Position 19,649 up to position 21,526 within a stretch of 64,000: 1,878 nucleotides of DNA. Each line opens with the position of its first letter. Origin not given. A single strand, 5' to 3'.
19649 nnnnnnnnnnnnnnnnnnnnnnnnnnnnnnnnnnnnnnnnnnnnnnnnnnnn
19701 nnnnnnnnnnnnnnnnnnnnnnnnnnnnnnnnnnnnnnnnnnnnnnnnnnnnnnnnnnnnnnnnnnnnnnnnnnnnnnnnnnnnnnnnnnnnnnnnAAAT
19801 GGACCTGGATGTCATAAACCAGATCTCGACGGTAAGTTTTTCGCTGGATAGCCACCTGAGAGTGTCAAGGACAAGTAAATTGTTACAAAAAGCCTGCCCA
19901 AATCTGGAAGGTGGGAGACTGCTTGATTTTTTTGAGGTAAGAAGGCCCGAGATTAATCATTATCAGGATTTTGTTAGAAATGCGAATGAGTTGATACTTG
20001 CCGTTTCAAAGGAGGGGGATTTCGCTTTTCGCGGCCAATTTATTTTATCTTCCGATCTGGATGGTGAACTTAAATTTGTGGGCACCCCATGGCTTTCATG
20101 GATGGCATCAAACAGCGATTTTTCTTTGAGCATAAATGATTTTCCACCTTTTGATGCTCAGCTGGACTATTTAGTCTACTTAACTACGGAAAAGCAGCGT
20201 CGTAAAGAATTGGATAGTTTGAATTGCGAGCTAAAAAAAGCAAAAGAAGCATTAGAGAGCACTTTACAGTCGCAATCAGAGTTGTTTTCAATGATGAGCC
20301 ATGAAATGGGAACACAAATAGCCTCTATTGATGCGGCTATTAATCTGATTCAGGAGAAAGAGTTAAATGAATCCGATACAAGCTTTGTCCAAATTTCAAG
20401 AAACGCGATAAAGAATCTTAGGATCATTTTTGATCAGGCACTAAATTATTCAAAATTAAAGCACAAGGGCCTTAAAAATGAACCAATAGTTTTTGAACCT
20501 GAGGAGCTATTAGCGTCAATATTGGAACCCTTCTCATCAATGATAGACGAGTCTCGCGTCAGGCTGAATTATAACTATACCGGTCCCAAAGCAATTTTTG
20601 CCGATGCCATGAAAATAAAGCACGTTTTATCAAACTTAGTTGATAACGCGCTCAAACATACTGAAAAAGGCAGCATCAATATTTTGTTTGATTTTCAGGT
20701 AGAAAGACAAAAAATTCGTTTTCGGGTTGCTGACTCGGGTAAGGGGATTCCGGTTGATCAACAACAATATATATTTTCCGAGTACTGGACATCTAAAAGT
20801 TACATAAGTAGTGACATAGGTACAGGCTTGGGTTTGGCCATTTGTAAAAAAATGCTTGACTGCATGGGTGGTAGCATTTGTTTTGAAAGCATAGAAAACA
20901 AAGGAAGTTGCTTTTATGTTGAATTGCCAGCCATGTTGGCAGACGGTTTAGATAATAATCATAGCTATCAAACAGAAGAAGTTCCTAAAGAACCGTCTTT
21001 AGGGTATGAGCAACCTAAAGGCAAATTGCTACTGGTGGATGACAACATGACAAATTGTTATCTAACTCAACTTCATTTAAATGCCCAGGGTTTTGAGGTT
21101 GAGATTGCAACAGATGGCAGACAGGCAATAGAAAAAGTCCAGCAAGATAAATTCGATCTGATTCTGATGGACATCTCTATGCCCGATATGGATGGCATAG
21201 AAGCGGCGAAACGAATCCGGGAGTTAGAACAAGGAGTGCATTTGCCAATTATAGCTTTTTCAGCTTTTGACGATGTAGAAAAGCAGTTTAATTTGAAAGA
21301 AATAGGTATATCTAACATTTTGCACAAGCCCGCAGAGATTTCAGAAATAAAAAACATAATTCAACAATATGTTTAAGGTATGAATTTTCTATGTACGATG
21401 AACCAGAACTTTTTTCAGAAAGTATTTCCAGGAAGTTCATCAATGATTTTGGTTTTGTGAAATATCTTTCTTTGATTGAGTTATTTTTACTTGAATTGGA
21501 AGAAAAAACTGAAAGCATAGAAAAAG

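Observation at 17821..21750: Self-contained H-NOX / HNOBA-hybrid kinase / Hpt / LuxO-like sigma-54 activator phosphorelay carried as mobile cargo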

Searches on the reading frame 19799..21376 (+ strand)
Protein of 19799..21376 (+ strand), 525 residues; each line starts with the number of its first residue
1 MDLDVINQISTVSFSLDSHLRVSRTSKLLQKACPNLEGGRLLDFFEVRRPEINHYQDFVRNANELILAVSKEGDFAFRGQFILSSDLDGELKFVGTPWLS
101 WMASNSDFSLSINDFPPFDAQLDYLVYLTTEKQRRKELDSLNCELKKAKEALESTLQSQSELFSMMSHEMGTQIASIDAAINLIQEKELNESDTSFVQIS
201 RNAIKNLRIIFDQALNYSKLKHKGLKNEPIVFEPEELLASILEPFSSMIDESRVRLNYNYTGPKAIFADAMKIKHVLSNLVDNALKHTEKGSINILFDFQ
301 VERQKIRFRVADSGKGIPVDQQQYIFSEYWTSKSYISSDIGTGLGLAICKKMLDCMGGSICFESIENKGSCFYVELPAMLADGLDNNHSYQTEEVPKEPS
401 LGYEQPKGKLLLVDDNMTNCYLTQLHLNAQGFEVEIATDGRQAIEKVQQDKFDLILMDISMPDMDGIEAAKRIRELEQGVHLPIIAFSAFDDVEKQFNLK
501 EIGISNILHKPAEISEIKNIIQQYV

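Call 3: search_protein_families(library=pfam, proteins=[window:19799-21376:+], max_evalue=0.01)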
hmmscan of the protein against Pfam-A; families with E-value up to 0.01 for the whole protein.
window:19799-21376:+ (525 aa): 6 families
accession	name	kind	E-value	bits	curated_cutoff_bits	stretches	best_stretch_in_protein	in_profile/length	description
PF00072.30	Response_reg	-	1e-25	90.5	30.2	1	411-521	2-110/111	Response regulator receiver domain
PF02518.31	HATPase_c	-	1.3e-25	90.4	26.4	1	269-378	2-109/111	Histidine kinase-, DNA gyrase B-, and HSP90-like ATPase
PF07701.20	HNOBA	-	3e-07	30.6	23.4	1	73-158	112-192/216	Heme NO binding associated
PF00512.31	HisKA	-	1e-06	29.1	26.9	1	159-221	2-64/66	His Kinase A (phospho-acceptor) domain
PF13581.12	HATPase_c_2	-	0.0007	20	27.4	1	277-354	40-110/127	Histidine kinase-like ATPase domain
PF23198.2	PDE8A_N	-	0.0067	16.8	29.6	0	429-495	32-99/147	PDE8A-like, N-terminal domain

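Call 15: find_homologous_proteins(query=window:19799-21376:+)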
Query window:19799-21376:+ (525 aa): 6637 proteins with E <= 0.001 among 8000 candidates; the best 120 are listed.
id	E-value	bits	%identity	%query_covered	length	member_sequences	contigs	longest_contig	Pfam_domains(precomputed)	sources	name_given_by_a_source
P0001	0.0e+0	1079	91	100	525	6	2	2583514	PF07701.21,PF02518.32,PF00512.32,PF00072.31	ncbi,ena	-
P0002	2.3e-174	599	52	100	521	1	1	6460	PF07701.21,PF02518.32,PF00512.32,PF00072.31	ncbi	ncbi:MAG: response regulator [Pseudomonadales bacterium]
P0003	5.4e-164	565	51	100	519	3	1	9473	PF07701.21,PF02518.32,PF00512.32,PF00072.31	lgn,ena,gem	-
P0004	1.1e-111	392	40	100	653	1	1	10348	PF02518.32,PF00512.32,PF00072.31,PF01627.29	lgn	-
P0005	4.3e-101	357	38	97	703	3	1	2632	PF07701.21,PF02518.32,PF00512.32,PF00072.31,PF01627.29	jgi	-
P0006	3.0e-100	354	38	97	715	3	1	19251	PF02518.32,PF00512.32,PF00072.31,PF01627.29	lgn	-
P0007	1.1e-97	346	37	99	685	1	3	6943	PF07701.21,PF02518.32,PF00512.32,PF00072.31,PF01627.29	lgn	-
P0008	6.3e-95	337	38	96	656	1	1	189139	PF02518.32,PF00512.32,PF00072.31,PF01627.29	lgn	-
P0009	1.4e-86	309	36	97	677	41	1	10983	PF02518.32,PF00512.32,PF00072.31,PF01627.29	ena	-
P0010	3.1e-85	305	34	99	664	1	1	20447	PF02518.32,PF00512.32,PF00072.31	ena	-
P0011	3.7e-80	288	34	99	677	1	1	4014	PF07701.21,PF02518.32,PF00512.32,PF00072.31,PF01627.29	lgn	-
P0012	1.2e-79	286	34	98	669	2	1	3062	PF07701.21,PF02518.32,PF00512.32,PF00072.31,PF01627.29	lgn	-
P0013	1.9e-79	286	35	98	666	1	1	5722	PF02518.32,PF00512.32,PF00072.31,PF01627.29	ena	-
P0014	7.5e-79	284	32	99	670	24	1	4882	PF07701.21,PF02518.32,PF00512.32,PF00072.31,PF01627.29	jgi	jgi:signal transduction histidine kinase/DNA-binding response OmpR family regulator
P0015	5.5e-78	281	33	99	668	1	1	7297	PF07701.21,PF02518.32,PF00512.32,PF00072.31,PF01627.29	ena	-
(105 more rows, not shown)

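Call 17: find_encoding_contigs(protein=P0002, flank=8000, max_places=3)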
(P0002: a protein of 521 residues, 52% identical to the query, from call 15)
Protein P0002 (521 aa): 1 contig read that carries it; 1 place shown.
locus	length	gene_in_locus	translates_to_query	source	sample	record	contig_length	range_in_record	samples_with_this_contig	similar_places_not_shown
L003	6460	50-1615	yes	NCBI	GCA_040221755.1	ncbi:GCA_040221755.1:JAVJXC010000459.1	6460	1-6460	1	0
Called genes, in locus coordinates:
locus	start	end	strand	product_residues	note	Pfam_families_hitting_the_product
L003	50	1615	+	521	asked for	PF07701:HNOBA (faint), PF00512:HisKA, PF02518:HATPase_c, PF00072:Response_reg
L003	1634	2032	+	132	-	PF01627:Hpt (weak)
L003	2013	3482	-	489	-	PF02386:TrkH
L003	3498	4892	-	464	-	PF00070:Pyr_redox (faint), PF01210:NAD_Gly3P_dh_N (faint), PF02254:TrkA_N, PF02558:ApbA (weak), PF03721:UDPG_MGDP_dh_N (weak), PF02080:TrkA_C, PF02254:TrkA_N, PF02080:TrkA_C, +6 more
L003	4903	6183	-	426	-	PF01029:NusB, PF22458:RsmF-B_ferredox, PF01189:Methyltr_RsmB-F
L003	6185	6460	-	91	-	PF02911:Formyl_trans_C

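Call 18: find_encoding_contigs(protein=P0003, flank=8000, max_places=3)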
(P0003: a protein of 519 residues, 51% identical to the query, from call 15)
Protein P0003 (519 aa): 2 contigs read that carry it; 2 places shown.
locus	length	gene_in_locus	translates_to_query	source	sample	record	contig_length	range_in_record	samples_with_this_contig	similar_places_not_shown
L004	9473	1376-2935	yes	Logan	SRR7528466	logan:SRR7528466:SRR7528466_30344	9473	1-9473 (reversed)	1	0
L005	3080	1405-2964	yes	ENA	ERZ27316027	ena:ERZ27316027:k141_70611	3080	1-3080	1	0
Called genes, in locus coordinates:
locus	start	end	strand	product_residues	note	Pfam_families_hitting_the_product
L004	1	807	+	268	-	?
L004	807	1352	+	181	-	PF07700:HNOB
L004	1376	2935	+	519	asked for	PF07701:HNOBA (faint), PF00512:HisKA, PF02518:HATPase_c, PF00072:Response_reg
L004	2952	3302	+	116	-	-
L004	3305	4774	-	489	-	PF02386:TrkH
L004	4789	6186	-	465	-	PF00070:Pyr_redox (faint), PF01262:AlaDh_PNT_C (faint), PF02254:TrkA_N, PF02558:ApbA (weak), PF03721:UDPG_MGDP_dh_N (weak), PF02080:TrkA_C, PF02254:TrkA_N, PF02080:TrkA_C, +5 more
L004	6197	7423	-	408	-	PF01029:NusB, PF13847:Methyltransf_31 (faint), PF22458:RsmF-B_ferredox, PF01189:Methyltr_RsmB-F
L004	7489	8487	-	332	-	PF00551:Formyl_trans_N, PF02911:Formyl_trans_C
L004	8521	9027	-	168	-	PF01327:Pep_deformylase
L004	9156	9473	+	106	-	?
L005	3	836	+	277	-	?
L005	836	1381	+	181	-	PF07700:HNOB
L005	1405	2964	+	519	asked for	PF07701:HNOBA (faint), PF00512:HisKA, PF02518:HATPase_c, PF00072:Response_reg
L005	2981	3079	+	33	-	?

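Call 19: search_protein_families(library=pfam, proteins=[L004:1-807:+, L004:2952-3302:+, L005:3-836:+, L003:1634-2032:+], max_evalue=0.01)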
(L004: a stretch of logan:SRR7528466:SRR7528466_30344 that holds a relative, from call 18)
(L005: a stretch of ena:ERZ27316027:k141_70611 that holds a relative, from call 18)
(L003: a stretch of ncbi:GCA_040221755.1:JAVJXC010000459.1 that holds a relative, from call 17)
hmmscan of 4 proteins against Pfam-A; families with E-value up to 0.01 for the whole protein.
L004:1-807:+ (268 aa): 6 families
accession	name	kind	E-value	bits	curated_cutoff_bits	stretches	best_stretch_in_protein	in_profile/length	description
PF00158.32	Sigma54_activat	-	2.8e-42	144.7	20.2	1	1-109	60-168/168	Sigma-54 interaction domain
PF25601.1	AAA_lid_14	-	5.1e-23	81.2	27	1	114-195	1-82/87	AAA+ ATPase lid domain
PF14532.12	Sigma54_activ_2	-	1.6e-10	41.8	25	1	31-113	66-138/138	Sigma-54 interaction domain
PF02954.25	HTH_8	-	8.1e-07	29.1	22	1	232-263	9-40/42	Bacterial regulatory protein, Fis family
PF07724.20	AAA_2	-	0.0035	17.8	27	1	22-91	51-132/166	AAA domain (Cdc48 subfamily)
PF01078.27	Mg_chelatase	-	0.0057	16.5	20.3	1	21-63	93-135/207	Magnesium chelatase, subunit ChlI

L004:2952-3302:+ (116 aa): 1 family
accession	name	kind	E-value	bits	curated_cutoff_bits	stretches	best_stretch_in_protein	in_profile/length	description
PF01627.28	Hpt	-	2.7e-05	24.8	24.6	1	33-89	10-65/84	Hpt domain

L005:3-836:+ (277 aa): 7 families
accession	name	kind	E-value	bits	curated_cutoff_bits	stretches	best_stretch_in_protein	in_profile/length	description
PF00158.32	Sigma54_activat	-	1.7e-46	158.4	20.2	1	2-118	52-168/168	Sigma-54 interaction domain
PF25601.1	AAA_lid_14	-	4.6e-23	81.3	27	1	123-204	1-82/87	AAA+ ATPase lid domain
PF14532.12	Sigma54_activ_2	-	1.6e-10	41.8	25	1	39-122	65-138/138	Sigma-54 interaction domain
PF02954.25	HTH_8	-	8.6e-07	29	22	1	241-272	9-40/42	Bacterial regulatory protein, Fis family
PF07728.20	AAA_5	-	0.0013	19.2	22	1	10-100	32-129/139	AAA domain (dynein-related subfamily)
PF07724.20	AAA_2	-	0.0055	17.2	27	1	33-100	53-132/166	AAA domain (Cdc48 subfamily)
PF01078.27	Mg_chelatase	-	0.0059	16.5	20.3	1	30-72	93-135/207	Magnesium chelatase, subunit ChlI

L003:1634-2032:+ (132 aa): 1 family
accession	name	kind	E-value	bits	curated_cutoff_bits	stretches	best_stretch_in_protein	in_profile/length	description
PF01627.28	Hpt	-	4.9e-07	30.3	24.6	1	30-91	4-65/84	Hpt domain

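Call 20: find_encoding_contigs(protein=P0004, flank=8000, max_places=2)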
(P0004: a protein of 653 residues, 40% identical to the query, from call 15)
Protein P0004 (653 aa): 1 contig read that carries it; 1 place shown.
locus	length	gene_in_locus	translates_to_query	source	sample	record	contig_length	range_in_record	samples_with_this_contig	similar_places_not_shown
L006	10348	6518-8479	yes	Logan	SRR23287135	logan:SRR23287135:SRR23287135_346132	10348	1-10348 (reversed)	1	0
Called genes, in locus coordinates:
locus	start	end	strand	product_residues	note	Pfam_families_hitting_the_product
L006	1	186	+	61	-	?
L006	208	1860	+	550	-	PF03808:Glyco_tran_WecG, PF01740:STAS (faint), PF13466:STAS_2 (weak)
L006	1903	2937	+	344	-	PF13641:Glyco_tranf_2_3 (faint), PF00535:Glycos_transf_2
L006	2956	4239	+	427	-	-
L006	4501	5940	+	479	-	PF00072:Response_reg, PF00158:Sigma54_activat, PF14532:Sigma54_activ_2, PF07728:AAA_5 (weak), PF25601:AAA_lid_14, PF02954:HTH_8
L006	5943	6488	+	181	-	PF07700:HNOB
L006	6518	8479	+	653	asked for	PF00512:HisKA, PF02518:HATPase_c, PF00072:Response_reg, PF01627:Hpt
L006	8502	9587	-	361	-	PF22660:RS_preATP-grasp-like, PF02222:ATP-grasp, PF17769:PurK_C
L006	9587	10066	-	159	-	PF00731:AIRC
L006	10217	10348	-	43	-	?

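Call 21: find_encoding_contigs(protein=P0008, flank=8000, max_places=2)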
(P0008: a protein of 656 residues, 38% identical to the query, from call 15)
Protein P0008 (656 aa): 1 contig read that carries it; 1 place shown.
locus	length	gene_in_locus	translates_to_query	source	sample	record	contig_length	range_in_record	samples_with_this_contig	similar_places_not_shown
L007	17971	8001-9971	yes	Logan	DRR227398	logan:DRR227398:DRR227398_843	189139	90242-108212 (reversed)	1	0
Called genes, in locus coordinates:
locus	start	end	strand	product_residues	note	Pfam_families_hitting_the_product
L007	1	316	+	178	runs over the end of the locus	-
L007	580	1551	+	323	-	PF02706:Wzz (weak)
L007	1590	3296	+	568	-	PF03808:Glyco_tran_WecG, PF01740:STAS (faint), PF13466:STAS_2 (weak)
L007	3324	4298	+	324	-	PF00535:Glycos_transf_2, PF13641:Glyco_tranf_2_3 (faint)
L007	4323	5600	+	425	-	-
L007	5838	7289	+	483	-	PF00072:Response_reg, PF00158:Sigma54_activat, PF14532:Sigma54_activ_2, PF07728:AAA_5 (weak), PF25601:AAA_lid_14, PF02954:HTH_8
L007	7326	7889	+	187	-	PF07700:HNOB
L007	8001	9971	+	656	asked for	PF00512:HisKA, PF02518:HATPase_c, PF00072:Response_reg, PF01627:Hpt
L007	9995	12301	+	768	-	PF00512:HisKA, PF02518:HATPase_c, PF00072:Response_reg, PF24896:Receiver_CRE1 (faint), PF00072:Response_reg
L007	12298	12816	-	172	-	PF13302:Acetyltransf_3, PF00583:Acetyltransf_1 (weak)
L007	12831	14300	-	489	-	PF02386:TrkH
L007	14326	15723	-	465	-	PF00070:Pyr_redox (faint), PF01210:NAD_Gly3P_dh_N (faint), PF02254:TrkA_N, PF03721:UDPG_MGDP_dh_N (weak), PF13241:NAD_binding_7 (weak), PF02080:TrkA_C, PF02254:TrkA_N, PF02080:TrkA_C, +4 more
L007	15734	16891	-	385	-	PF01029:NusB, PF22458:RsmF-B_ferredox, PF01189:Methyltr_RsmB-F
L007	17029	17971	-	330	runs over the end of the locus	PF00551:Formyl_trans_N, PF02911:Formyl_trans_C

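Call 24: find_encoding_contigs(protein=P0001, flank=10000, max_places=4)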
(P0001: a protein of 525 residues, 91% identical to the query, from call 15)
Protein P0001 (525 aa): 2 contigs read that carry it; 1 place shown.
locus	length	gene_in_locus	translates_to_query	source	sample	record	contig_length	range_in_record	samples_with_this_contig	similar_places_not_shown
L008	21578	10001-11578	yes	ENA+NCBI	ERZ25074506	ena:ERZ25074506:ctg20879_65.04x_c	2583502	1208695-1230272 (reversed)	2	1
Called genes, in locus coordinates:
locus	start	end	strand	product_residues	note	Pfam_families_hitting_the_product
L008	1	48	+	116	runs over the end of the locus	PF03334:PhaG_MnhG_YufB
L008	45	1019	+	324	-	PF13244:MbhD, PF20501:MbhE, PF04039:MnhB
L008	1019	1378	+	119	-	PF00420:Oxidored_q2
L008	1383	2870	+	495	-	PF10125:NADHdeh_related (weak), PF00361:Proton_antipo_M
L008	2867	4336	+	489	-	PF00361:Proton_antipo_M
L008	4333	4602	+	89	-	-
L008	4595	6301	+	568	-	PF00361:Proton_antipo_M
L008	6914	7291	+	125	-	-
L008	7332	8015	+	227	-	-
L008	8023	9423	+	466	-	PF00072:Response_reg, PF00158:Sigma54_activat, PF01078:Mg_chelatase (faint), PF14532:Sigma54_activ_2, PF07728:AAA_5 (faint), PF25601:AAA_lid_14, PF02954:HTH_8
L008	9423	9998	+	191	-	PF07700:HNOB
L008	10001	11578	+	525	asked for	PF07701:HNOBA (faint), PF00512:HisKA, PF02518:HATPase_c, PF00072:Response_reg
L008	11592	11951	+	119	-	PF01627:Hpt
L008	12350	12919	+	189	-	PF00239:Resolvase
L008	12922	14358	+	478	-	-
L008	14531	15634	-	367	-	-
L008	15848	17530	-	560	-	PF20172:DUF6538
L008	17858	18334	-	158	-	PF02142:MGS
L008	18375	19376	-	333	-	PF00044:Gp_dh_N, PF02800:Gp_dh_C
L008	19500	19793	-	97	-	-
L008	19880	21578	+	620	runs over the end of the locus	PF07715:Plug, PF00593:TonB_dep_Rec_b-barrel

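Call 29: find_related_loci(query=A1, collection=genome_contigs, flank=8000)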
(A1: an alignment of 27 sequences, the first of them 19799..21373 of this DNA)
Query A1 (525 aa) in genome_contigs; peptide patterns used: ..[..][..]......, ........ (x = any residue, [..] = any of these).
600 stretches matched a pattern (row limit reached: there are more); 578 encode a relative of the query (tblastn E <= 1e-3); the best 80 are kept; 80 distinct loci.
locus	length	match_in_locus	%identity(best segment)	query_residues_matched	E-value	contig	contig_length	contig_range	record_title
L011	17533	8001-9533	35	5-511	1e-90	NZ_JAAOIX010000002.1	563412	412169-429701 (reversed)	Pseudomaricurvus alcaniphilus strain MEBiC06469 NODE_2_length_563412_cov_45.516097, whole genome shotgun sequence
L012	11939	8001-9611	34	1-525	4e-88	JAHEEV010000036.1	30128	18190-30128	MAG: Halieaceae bacterium isolate Ww294 NODE_2358_length_30128_cov_16.331089, whole genome shotgun sequence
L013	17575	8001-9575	33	6-525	2e-76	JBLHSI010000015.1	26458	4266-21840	MAG: Halioglobus sp. isolate 3300055292_103 Ga0535668_0001336, whole genome shotgun sequence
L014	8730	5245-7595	30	3-518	3e-70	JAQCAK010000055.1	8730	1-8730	MAG: Proteobacteria bacterium isolate casp15-mb.103 NODE_9642_length_8730_cov_0.057236, whole genome shotgun sequence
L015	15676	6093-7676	29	14-524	8e-52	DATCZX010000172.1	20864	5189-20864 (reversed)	MAG TPA_asm: Gammaproteobacteria bacterium isolate SMAG_U81 k141_761096, whole genome shotgun sequence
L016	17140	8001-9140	31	128-511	1e-52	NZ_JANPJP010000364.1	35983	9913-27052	MAG: Phenylobacterium sp. isolate VAR_61_metabat_383 VAR_61_k141_1832006, whole genome shotgun sequence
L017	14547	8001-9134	31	139-525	4e-51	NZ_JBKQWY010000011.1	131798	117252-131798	Maricaulis sp. D1M11 contig11, whole genome shotgun sequence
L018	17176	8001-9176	30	132-523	2e-50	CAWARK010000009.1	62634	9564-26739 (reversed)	MAG: uncultured Alphaproteobacteria bacterium isolate MFD02832.bin.1.135 genome assembly, contig: contig_18677, whole ge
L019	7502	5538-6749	31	148-511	4e-50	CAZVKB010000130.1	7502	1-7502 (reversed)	MAG TPA_asm: uncultured Actinomycetes bacterium isolate SRP286056_co1_202 genome assembly, contig: NODE_13418_length_750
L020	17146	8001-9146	29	142-525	5e-50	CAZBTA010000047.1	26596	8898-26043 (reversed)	MAG TPA_asm: uncultured Bryobacter sp. isolate binchicken_co214_141 genome assembly, contig: NODE_1655_length_26596_cov_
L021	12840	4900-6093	29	130-521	2e-49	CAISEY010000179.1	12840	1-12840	MAG: uncultured Rhizobiales bacterium isolate Umea_bin-08939 genome assembly, contig: bin-08939:179/461, whole genome sh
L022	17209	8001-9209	31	118-522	2e-49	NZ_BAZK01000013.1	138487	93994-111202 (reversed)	Pseudovibrio denitrificans JCM 12308, whole genome shotgun sequence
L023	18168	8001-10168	32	133-525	3e-49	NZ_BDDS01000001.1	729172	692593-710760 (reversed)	Pseudoalteromonas neustonica strain PAMC 28425, whole genome shotgun sequence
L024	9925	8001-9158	30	145-525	5e-48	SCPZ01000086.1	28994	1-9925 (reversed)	MAG: Methylobacter sp. isolate DP16D_bin.19 DP16D_bin.19-68691, whole genome shotgun sequence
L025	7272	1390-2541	30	144-524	1e-47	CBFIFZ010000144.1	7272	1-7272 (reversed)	MAG: Roseicyclus sp. isolate Co_bin_489_indper genome assembly, contig: Co_bin_489_indper_c152, whole genome shotgun seq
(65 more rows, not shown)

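Call 35: search_protein_families(library=ncbifam, proteins=[window:19799-21376:+], max_evalue=0.001)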
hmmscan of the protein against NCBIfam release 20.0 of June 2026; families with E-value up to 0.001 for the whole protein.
window:19799-21376:+ (525 aa): 158 families (the best 25 are shown)
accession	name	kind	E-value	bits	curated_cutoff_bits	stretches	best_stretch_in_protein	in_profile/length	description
TIGR02956.1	TMAO_torS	equivalog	1.3e-75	255.2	676.5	1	136-524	441-819/967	TMAO reductase system sensor histidine kinase/response regulator TorS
NF008318.0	PRK11107.1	equivalog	8.6e-64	216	890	2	141-381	275-521/920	two-component sensor histidine kinase BarA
NF008302.0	PRK11091.1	equivalog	2.1e-61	208.1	838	1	144-524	268-642/779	aerobic respiration two-component sensor histidine kinase ArcB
NF041947.1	LuxQ_Vibrio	equivalog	1.2e-56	192.1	1200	1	146-524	459-838/843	quorum-sensing autoinducer 2 sensor kinase/phosphatase LuxQ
NF008099.0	PRK10841.1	equivalog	3.1e-56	190.7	920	2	145-382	456-694/949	two-component system sensor histidine kinase RcsC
NF011874.0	PRK15347.1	equivalog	5.1e-56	190.3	852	2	144-378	383-614/921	two component system sensor kinase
NF008543.0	PRK11466.1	equivalog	2.3e-45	154.8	982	1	132-524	417-797/914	TMAO reductase system sensor histidine kinase/response regulator TorS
NF045901.1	HisKinLetSLeg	equivalog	2.6e-45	154.8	1650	2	129-376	262-516/906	two-component system sensor histidine kinase LetS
NF038297.2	hybrid_HK_HrmK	equivalog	4.2e-44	151.2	725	1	136-524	212-607/607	hybrid histidine kinase/response regulator HrmK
NF041832.1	near_NosP_CTERM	subfamily_domain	7.2e-41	140.5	400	1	182-523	30-368/370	NahK/ErcS family hybrid sensor histidine kinase/response regulator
NF007420.1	PRK09959.1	equivalog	7.4e-40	136.4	1995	1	135-523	692-1072/1197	acid-sensing system histidine kinase EvgS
NF006800.0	PRK09303.1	equivalog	5.1e-35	121.1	342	1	135-378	127-377/383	histidine kinase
NF046044.1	PnpS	equivalog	5.2e-33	114.6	400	1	157-377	168-390/390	two-component system histidine kinase PnpS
NF041880.1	EPS_EpsF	equivalog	1.1e-32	113.2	900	2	146-377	261-492/492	response regulator EpsF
NF047465.1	hybrid_HK_LvrA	exception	6.2e-30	103.9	1200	1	137-518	180-577/819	hybrid histidine kinase/response regulator LvrA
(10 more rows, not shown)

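Call 68: search_protein_families(library=pfam, proteins=[L011:1868-4198:+, L011:4398-5246:+, L011:636-1688:+, L011:7968-10013:+, L007:4323-5600:+], max_evalue=0.001)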
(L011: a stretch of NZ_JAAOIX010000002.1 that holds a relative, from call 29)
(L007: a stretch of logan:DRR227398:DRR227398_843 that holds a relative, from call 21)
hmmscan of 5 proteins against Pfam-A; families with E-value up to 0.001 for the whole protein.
L011:1868-4198:+ (776 aa): 7 families
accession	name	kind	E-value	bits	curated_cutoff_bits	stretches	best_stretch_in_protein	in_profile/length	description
PF02518.31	HATPase_c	-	1.8e-29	102.8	26.4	1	512-626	1-109/111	Histidine kinase-, DNA gyrase B-, and HSP90-like ATPase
PF00072.30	Response_reg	-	1.6e-26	93.1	30.2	1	656-769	1-111/111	Response regulator receiver domain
PF00512.31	HisKA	-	2.4e-20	72.8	26.9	1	400-465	2-66/66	His Kinase A (phospho-acceptor) domain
PF01590.32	GAF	-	1.5e-13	51.9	22.4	1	27-142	2-117/133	GAF domain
PF12860.13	PAS_7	-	8.8e-13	48.8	27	1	276-383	1-114/115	PAS fold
PF13185.12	GAF_2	-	4.2e-05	24.2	28.6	1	25-141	2-118/136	GAF domain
PF23198.2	PDE8A_N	-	0.00081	19.8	29.6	0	656-751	12-111/147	PDE8A-like, N-terminal domain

L011:4398-5246:+ (282 aa): 1 family
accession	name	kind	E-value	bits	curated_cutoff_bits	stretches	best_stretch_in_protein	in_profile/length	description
PF00563.25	EAL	-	4.7e-69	232.8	31.3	1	29-262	4-236/236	EAL domain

L011:636-1688:+ (350 aa): 0 families

L011:7968-10013:+ (681 aa): 5 families
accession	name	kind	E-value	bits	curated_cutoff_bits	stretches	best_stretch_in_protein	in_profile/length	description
PF02518.31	HATPase_c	-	1.6e-30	106.2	26.4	1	287-396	2-110/111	Histidine kinase-, DNA gyrase B-, and HSP90-like ATPase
PF00072.30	Response_reg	-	1.8e-27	96.2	30.2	1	421-532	1-110/111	Response regulator receiver domain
PF00512.31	HisKA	-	2.2e-13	50.5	26.9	1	175-239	2-66/66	His Kinase A (phospho-acceptor) domain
PF01627.28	Hpt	-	1e-06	29.3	24.6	1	591-664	4-77/84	Hpt domain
PF07701.20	HNOBA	-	0.00041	20.3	23.4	0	88-171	112-196/216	Heme NO binding associated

L007:4323-5600:+ (425 aa): 0 families

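Call 95: search_protein_families(library=padloc, proteins=[L008:12922-14358:+, L008:14531-15634:-], max_evalue=0.01)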
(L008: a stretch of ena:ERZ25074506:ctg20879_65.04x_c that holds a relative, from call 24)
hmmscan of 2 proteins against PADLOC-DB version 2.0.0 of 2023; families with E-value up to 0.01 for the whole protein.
L008:12922-14358:+ (478 aa): 0 families

L008:14531-15634:- (367 aa): 0 families
